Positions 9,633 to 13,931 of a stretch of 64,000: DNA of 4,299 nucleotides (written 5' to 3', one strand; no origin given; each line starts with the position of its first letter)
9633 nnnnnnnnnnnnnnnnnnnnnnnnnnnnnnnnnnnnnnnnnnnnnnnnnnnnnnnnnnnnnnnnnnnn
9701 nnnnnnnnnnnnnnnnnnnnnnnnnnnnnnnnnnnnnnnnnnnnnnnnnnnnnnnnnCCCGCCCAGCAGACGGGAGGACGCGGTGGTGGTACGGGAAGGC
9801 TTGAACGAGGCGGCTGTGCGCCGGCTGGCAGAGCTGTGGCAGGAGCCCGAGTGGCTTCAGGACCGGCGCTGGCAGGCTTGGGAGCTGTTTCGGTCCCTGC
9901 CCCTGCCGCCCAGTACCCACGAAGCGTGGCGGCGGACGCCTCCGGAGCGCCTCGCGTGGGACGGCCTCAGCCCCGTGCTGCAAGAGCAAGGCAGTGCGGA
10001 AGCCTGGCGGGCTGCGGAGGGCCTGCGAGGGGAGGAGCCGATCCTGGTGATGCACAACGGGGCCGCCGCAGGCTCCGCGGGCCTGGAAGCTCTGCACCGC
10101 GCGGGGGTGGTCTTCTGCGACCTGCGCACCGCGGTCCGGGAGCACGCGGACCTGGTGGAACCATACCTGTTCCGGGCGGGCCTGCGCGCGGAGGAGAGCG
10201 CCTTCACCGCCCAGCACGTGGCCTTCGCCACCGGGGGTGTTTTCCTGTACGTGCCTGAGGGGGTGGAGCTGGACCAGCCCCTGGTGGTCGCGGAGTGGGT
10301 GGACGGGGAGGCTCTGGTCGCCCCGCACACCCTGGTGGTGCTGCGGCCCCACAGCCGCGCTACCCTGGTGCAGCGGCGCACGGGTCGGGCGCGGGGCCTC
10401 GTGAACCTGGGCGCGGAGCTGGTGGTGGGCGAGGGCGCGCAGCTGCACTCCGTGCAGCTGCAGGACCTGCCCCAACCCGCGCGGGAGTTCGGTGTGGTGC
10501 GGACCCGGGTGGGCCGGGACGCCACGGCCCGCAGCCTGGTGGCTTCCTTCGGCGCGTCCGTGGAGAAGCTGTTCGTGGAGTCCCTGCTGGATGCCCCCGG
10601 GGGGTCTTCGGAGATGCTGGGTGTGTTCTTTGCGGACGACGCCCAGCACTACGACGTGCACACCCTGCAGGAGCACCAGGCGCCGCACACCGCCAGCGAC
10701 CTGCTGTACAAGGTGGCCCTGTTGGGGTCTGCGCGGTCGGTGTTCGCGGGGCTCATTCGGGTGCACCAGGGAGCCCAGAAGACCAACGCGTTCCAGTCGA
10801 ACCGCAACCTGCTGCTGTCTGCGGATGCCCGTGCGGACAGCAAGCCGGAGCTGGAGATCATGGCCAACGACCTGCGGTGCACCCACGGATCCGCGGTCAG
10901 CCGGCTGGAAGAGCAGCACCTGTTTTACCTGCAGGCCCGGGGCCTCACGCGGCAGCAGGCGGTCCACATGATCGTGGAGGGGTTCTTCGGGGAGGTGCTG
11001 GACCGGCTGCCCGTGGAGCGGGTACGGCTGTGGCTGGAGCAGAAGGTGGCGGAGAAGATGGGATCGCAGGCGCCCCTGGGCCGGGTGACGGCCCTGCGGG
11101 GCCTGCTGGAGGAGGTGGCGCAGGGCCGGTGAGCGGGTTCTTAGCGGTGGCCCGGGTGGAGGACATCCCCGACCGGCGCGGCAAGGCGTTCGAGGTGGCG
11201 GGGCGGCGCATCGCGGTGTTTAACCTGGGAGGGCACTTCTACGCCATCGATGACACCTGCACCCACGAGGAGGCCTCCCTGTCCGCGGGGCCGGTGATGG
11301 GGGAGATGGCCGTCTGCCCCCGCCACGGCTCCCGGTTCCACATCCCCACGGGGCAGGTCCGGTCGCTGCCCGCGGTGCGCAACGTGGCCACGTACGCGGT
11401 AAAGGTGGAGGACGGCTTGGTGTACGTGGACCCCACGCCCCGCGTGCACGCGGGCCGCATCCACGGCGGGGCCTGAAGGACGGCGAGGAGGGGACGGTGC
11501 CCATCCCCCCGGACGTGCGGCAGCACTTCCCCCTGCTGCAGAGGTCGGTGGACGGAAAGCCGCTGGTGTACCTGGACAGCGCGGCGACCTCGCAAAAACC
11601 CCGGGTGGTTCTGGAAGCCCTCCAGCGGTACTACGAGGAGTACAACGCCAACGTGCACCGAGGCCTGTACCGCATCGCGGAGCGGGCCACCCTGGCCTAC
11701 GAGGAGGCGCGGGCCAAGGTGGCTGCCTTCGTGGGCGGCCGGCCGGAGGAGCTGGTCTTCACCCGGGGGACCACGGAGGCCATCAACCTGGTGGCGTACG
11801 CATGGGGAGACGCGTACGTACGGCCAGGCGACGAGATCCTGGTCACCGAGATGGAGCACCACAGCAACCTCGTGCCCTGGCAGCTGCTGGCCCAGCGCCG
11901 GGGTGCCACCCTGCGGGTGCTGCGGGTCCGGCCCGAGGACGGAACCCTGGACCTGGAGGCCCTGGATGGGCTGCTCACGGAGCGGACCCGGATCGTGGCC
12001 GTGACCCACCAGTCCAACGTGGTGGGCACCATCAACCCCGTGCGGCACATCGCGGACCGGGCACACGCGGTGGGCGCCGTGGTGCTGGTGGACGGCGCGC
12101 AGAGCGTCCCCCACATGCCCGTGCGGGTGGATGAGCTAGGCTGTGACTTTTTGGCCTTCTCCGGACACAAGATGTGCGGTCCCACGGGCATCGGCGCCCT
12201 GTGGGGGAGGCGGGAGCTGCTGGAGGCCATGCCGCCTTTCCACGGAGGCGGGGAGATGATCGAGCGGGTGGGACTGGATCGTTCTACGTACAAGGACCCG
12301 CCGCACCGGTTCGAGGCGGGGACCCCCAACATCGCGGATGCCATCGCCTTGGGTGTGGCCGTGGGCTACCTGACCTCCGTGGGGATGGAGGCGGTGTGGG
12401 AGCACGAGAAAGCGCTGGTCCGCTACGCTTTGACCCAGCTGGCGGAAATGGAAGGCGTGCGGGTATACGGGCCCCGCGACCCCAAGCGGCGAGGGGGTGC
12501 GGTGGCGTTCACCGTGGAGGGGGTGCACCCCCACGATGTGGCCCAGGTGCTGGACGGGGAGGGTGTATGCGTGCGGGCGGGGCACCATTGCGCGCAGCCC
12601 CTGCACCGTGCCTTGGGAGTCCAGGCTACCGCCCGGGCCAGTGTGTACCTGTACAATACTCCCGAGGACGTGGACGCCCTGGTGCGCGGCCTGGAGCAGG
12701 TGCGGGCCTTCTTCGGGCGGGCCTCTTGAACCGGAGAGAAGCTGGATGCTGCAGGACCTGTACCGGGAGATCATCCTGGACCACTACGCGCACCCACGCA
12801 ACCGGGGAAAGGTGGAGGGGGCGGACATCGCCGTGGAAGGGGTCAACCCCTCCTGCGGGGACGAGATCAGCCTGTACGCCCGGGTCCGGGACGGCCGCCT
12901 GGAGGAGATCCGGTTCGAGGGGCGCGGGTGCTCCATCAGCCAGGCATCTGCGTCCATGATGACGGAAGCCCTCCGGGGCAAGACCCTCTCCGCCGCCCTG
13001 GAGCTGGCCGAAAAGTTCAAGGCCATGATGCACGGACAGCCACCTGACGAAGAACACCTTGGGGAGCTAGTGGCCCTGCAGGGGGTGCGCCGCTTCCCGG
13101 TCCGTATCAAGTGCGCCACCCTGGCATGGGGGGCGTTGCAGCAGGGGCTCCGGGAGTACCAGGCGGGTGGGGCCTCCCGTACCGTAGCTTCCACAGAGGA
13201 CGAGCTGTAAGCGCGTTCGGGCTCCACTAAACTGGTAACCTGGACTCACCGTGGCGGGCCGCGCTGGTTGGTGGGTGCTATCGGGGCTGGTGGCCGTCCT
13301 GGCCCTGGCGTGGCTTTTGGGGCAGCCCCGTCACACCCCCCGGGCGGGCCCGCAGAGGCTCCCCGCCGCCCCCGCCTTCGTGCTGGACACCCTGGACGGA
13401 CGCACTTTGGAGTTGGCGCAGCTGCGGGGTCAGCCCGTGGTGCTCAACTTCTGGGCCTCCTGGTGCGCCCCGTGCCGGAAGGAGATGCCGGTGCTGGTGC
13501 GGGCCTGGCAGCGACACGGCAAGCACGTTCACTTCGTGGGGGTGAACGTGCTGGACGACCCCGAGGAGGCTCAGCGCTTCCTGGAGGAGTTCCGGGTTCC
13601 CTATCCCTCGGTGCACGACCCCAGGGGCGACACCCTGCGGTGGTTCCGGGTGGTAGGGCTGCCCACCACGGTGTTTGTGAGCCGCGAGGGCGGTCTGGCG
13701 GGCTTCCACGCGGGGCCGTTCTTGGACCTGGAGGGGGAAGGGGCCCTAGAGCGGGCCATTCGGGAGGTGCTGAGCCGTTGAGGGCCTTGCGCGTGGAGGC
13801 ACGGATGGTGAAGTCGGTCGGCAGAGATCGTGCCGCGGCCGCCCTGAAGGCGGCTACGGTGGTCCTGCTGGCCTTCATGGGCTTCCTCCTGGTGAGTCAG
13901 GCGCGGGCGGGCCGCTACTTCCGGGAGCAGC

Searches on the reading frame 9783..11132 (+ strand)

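Call 38: search_protein_families(library=pfam, proteins=[window:9783-11132:+], max_evalue=0.00001)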
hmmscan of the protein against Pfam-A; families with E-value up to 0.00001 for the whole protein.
window:9783-11132:+ (449 aa): 2 families
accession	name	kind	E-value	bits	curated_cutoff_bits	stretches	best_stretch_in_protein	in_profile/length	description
PF01458.23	SUFBD_core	-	4.8e-70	236.1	27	1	176-401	7-232/232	SUF system FeS cluster assembly, SufBD core domain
PF19295.5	SufBD_N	-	1.9e-10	41.1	23.5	1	92-167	96-170/172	SufBD protein N-terminal region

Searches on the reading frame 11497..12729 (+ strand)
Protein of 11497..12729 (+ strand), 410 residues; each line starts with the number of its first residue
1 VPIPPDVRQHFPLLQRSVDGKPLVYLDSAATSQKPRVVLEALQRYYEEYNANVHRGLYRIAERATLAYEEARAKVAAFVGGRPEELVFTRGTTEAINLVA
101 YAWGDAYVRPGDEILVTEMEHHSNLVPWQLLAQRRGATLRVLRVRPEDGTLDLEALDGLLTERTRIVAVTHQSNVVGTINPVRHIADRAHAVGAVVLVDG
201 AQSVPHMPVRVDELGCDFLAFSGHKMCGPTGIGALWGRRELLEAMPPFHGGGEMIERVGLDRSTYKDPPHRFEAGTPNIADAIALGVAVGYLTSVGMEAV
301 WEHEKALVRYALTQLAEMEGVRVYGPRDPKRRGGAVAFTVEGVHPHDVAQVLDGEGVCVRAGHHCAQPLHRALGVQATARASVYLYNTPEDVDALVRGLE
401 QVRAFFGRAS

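Call 39: search_protein_families(library=pfam, proteins=[window:11497-12729:+], max_evalue=0.00001)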
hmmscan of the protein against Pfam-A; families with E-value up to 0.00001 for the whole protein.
window:11497-12729:+ (410 aa): 2 families
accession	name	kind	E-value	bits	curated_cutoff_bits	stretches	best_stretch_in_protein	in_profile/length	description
PF00266.25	Aminotran_5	-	8.7e-154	512.4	21.5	1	24-395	1-371/371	Aminotransferase class-V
PF01041.23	DegT_DnrJ_EryC1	-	4.6e-06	26.5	19.8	1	74-204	32-150/360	DegT/DnrJ/EryC1/StrS aminotransferase family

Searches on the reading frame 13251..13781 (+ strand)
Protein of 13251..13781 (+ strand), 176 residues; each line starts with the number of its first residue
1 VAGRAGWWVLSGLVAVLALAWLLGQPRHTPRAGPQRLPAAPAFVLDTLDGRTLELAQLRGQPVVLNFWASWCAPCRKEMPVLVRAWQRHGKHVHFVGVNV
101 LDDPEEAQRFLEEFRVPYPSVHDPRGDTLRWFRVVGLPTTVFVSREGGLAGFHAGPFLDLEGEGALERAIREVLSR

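Call 39: search_protein_families(library=pfam, proteins=[window:13251-13781:+], max_evalue=0.00001)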
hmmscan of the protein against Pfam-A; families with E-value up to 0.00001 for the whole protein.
window:13251-13781:+ (176 aa): 5 families
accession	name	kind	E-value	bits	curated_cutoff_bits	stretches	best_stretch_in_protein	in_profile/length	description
PF00578.27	AhpC-TSA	-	1.3e-22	80.4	26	1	39-148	4-120/124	AhpC/TSA family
PF08534.16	Redoxin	-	1.7e-18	67.2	26.6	1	40-151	6-130/148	Redoxin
PF13905.12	Thioredoxin_8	-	1.3e-09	38.7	27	1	60-147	1-92/94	Thioredoxin-like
PF00085.26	Thioredoxin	-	3.3e-09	37.1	23.5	1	60-110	18-68/103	Thioredoxin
PF13098.12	Thioredoxin_2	-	5.8e-06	27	27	1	58-146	3-85/104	Thioredoxin-like domain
